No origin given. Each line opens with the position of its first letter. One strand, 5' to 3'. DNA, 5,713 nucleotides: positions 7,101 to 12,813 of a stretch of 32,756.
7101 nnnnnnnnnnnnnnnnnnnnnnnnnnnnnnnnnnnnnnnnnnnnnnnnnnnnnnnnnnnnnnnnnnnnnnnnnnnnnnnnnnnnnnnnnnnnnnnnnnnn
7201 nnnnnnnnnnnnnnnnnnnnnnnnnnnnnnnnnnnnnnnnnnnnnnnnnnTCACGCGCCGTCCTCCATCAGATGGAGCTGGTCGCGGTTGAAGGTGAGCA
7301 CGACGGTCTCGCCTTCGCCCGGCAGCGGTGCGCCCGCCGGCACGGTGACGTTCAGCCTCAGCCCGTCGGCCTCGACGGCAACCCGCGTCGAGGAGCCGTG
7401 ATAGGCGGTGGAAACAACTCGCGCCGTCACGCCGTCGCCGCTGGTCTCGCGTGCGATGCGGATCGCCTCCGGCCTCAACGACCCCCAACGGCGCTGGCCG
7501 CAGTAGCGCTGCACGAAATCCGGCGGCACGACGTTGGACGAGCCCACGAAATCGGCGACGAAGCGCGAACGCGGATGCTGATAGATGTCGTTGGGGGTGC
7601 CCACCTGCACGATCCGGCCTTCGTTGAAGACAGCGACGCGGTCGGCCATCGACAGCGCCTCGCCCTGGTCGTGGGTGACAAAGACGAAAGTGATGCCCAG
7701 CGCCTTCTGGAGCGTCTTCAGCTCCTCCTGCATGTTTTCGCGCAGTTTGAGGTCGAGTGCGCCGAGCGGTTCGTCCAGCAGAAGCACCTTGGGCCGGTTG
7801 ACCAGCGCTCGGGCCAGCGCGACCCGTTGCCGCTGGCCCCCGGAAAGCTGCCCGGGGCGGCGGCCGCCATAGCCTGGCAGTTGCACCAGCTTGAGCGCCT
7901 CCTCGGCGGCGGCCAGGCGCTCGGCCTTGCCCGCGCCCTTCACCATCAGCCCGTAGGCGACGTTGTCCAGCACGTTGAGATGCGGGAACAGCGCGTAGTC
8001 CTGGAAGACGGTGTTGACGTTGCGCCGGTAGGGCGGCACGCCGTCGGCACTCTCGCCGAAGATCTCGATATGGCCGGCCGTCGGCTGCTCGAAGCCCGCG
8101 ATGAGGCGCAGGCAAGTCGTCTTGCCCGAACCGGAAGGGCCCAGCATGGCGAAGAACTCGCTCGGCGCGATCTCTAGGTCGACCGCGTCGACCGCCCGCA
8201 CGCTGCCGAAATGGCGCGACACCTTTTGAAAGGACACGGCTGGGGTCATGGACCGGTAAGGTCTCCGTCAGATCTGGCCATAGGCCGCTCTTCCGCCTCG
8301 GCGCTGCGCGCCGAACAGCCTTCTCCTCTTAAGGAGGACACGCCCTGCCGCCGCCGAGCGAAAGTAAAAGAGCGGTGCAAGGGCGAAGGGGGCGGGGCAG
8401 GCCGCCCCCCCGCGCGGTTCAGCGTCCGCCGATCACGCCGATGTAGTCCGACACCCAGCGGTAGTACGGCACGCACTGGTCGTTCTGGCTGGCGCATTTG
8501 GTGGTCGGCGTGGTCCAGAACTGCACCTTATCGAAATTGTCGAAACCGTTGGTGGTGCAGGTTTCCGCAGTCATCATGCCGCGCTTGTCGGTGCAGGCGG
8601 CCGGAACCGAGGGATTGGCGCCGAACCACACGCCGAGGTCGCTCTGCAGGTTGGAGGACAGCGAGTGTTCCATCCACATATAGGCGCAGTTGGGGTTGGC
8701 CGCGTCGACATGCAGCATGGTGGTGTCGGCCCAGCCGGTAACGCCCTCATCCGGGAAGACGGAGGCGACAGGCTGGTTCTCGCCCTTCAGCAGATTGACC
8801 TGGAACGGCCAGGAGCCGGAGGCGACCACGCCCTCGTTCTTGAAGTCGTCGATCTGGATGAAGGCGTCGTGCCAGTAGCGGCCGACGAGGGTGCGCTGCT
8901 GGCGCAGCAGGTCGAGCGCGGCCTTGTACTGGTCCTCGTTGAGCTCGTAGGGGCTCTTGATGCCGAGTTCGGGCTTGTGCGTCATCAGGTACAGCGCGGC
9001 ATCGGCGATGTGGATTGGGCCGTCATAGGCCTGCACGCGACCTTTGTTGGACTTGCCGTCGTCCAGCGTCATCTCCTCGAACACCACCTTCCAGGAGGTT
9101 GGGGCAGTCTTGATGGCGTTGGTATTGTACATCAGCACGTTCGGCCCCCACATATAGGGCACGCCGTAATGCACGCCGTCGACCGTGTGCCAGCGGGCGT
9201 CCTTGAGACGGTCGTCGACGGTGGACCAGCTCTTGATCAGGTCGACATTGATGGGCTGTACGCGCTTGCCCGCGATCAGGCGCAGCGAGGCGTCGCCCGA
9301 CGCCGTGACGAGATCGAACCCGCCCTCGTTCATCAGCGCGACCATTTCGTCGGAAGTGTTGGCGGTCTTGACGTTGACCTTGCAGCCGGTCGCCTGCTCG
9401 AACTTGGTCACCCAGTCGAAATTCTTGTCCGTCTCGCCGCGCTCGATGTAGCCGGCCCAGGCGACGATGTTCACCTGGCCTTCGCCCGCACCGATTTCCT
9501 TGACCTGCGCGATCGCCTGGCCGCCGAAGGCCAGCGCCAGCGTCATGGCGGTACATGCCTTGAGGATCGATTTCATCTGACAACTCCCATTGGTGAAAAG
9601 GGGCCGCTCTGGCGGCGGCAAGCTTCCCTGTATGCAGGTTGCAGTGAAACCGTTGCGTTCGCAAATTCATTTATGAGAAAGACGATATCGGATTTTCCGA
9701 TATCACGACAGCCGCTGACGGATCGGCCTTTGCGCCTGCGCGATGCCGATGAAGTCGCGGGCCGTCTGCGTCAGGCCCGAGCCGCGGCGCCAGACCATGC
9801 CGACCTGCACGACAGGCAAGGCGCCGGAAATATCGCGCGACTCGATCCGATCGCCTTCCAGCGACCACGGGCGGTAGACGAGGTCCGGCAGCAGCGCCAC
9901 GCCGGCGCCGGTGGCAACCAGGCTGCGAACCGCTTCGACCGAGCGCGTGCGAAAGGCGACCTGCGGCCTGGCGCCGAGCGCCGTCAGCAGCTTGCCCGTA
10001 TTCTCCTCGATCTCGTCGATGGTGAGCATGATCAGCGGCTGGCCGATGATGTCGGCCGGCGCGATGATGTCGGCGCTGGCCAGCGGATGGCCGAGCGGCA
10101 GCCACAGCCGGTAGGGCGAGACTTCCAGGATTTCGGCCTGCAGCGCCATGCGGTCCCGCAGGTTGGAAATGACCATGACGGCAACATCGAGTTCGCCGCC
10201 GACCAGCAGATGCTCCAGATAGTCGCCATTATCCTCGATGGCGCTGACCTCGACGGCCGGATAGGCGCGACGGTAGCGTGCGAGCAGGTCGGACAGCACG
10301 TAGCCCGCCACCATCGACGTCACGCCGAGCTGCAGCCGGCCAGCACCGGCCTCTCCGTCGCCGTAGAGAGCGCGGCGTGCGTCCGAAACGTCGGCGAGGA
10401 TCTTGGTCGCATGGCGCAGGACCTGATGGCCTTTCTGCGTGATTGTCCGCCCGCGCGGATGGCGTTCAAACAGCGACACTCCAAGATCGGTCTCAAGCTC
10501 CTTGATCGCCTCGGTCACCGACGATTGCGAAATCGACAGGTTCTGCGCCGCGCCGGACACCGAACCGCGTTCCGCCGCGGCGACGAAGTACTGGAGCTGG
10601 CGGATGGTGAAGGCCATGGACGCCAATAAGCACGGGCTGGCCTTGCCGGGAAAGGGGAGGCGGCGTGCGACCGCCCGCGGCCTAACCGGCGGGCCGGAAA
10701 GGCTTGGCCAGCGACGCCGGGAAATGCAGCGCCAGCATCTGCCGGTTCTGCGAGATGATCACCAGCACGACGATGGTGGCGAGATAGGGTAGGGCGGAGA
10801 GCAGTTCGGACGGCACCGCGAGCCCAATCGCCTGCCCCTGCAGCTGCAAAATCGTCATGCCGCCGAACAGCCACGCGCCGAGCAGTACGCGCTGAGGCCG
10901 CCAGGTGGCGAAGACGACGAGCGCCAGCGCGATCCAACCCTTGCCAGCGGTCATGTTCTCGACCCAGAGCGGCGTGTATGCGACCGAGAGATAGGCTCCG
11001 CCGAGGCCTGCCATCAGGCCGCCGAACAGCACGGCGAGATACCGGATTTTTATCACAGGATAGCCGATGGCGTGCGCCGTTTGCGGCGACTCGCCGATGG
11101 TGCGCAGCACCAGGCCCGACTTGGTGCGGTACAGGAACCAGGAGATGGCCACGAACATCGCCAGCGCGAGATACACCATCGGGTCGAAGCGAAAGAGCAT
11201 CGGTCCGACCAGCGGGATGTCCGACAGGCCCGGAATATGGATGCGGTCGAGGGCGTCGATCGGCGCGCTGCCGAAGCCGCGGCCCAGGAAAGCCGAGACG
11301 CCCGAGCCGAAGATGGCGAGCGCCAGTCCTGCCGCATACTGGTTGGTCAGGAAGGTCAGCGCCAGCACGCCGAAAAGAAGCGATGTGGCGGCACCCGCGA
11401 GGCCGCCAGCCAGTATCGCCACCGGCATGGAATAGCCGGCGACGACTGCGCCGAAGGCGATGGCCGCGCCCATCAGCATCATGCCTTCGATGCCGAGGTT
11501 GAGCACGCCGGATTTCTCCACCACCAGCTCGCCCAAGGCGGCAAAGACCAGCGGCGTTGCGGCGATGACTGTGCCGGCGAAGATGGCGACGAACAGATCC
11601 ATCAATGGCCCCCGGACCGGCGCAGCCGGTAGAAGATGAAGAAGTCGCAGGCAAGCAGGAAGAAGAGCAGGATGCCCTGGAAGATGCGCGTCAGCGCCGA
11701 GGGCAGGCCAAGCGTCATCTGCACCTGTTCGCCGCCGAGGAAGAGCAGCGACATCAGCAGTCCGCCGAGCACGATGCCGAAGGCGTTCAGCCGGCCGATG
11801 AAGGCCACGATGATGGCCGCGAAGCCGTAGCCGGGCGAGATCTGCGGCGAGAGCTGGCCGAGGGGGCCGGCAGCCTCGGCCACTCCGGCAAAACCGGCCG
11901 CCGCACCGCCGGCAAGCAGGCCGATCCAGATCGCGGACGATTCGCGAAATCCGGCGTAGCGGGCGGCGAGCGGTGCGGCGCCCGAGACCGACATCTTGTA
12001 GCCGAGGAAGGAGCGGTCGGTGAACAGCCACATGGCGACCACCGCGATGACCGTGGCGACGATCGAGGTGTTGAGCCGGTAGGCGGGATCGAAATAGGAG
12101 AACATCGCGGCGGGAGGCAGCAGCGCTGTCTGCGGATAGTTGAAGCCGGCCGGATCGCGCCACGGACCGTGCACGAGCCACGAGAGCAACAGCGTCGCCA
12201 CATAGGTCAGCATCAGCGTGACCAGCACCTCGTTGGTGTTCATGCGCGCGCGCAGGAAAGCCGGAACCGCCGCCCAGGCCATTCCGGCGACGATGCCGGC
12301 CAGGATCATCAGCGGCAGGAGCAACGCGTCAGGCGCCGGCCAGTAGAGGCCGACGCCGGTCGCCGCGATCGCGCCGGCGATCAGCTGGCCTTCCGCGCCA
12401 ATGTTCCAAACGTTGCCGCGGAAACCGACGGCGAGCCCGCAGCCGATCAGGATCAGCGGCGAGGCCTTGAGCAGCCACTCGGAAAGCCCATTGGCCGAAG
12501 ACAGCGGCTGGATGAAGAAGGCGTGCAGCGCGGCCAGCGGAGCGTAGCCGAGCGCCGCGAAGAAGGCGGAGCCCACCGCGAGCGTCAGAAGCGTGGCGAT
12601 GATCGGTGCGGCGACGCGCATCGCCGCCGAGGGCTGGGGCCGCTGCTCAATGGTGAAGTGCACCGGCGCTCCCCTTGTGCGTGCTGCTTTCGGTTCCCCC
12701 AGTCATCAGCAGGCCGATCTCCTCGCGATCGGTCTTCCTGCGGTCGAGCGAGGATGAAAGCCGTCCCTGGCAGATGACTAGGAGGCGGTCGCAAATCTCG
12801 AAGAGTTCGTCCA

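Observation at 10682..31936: A 21-kb locus: two outward-facing BMP-family ABC importers bracket both demethylase modules; the substrate may be a methylated purine, nucleoside or similar heterocycle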

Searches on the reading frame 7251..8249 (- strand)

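Call 62: search_protein_families(library=pfam, proteins=[window:7251-8249:-], max_evalue=0.001)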
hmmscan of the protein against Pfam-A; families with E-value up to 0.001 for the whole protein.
window:7251-8249:- (332 aa): 4 families
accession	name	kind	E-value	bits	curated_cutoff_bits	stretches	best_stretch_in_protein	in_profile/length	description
PF00005.33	ABC_tran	-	1.7e-34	119.8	25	1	21-162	2-136/137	ABC transporter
PF08402.16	TOBE_2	-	2e-13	50.7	21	1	257-327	2-75/76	TOBE domain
PF13304.12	AAA_21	-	2.5e-06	28.2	27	0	83-195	174-300/304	AAA domain, putative AbiEii toxin, Type IV TA system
PF02463.25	SMC_N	-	0.00084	19.3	40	0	134-209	136-213/220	RecF/RecN/SMC N terminal domain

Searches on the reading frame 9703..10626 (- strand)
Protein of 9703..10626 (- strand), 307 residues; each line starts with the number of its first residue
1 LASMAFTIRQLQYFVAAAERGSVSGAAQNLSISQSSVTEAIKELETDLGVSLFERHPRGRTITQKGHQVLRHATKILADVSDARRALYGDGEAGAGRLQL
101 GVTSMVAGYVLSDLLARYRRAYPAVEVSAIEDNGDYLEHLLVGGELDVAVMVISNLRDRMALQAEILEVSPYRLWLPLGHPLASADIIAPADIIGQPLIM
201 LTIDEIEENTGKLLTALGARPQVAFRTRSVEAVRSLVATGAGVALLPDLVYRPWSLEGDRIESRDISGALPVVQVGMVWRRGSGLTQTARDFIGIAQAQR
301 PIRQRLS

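Call 62: search_protein_families(library=pfam, proteins=[window:9703-10626:-], max_evalue=0.001)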
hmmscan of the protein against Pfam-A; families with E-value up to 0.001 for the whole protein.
window:9703-10626:- (307 aa): 2 families
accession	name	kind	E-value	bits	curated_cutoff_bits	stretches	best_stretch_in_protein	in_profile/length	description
PF03466.25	LysR_substrate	-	9.6e-38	130.1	28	1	94-298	4-206/209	LysR substrate binding domain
PF00126.33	HTH_1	-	4.1e-21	75.1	26.6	1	8-66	1-59/60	Bacterial regulatory helix-turn-helix protein, lysR family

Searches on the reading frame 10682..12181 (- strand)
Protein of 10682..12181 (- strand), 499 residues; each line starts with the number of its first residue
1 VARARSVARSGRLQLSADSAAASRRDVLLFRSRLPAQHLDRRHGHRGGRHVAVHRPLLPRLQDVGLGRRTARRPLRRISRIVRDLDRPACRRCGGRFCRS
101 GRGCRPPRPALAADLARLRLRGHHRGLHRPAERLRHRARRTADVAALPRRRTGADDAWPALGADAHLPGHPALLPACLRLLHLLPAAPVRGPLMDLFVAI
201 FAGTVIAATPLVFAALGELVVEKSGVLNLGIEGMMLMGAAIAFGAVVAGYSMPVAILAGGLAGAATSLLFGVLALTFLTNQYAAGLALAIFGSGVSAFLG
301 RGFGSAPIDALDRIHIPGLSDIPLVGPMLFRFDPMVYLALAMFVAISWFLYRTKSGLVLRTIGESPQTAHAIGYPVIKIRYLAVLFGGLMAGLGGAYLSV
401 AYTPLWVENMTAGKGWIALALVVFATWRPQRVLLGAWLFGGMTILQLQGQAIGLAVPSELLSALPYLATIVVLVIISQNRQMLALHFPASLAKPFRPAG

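Call 3: search_protein_families(library=pfam, proteins=[window:10682-12181:-])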
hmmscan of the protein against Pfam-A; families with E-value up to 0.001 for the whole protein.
window:10682-12181:- (499 aa): 1 family
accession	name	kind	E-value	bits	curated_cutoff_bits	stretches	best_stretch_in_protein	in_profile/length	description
PF02653.21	BPD_transp_2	-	5.1e-32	111.5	26.8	1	203-473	4-269/269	Branched-chain amino acid transport system / permease component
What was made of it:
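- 10682..11605 (-): ABC permease 2 of the left importer. PF02653 (call 3).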

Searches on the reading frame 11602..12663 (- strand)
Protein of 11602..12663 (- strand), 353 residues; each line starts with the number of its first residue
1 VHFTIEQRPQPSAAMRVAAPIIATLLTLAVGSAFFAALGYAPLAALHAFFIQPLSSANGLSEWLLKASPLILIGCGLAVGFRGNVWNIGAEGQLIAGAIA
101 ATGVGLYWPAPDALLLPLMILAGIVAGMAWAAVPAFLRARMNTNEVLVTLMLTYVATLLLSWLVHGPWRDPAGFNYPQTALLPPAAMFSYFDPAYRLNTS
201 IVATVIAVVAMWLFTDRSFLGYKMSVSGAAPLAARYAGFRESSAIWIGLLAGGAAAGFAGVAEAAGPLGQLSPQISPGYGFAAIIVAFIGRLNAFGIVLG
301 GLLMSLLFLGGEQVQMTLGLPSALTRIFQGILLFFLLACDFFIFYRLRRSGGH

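Call 3: search_protein_families(library=pfam, proteins=[window:11602-12663:-])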
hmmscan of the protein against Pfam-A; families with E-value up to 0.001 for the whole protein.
window:11602-12663:- (353 aa): 1 family
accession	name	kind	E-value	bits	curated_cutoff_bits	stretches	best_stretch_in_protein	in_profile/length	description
PF02653.21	BPD_transp_2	-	8.7e-41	140.3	26.8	1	60-337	2-269/269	Branched-chain amino acid transport system / permease component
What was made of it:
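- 11602..12663 (-): ABC permease 1 of the left importer. PF02653, 140 bits (call 3).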
